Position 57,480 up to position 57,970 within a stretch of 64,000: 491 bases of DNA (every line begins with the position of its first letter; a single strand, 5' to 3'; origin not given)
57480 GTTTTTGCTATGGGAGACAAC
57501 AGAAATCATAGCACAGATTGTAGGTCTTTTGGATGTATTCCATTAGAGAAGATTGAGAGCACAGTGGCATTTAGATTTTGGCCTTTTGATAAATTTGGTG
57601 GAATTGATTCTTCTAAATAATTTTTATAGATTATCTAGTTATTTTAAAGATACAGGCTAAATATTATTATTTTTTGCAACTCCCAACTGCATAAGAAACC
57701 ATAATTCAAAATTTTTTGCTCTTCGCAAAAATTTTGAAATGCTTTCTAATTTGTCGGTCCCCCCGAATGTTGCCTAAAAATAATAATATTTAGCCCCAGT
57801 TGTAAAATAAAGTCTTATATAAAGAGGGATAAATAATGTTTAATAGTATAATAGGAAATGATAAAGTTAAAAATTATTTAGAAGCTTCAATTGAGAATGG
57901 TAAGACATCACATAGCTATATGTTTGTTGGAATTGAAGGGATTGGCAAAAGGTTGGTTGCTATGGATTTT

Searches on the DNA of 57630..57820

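Call 55: search_rna_families(source=window, start=57630, end=57820, threshold=evalue, max_evalue=1)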
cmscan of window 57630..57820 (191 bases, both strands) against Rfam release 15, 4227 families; matches with E-value up to 1: 1.
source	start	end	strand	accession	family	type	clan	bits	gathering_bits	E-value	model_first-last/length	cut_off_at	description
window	57654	57797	-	RF03839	MIR2599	Gene; miRNA;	-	19.8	120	0.13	1-132/132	no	MIR2599 microRNA precursor family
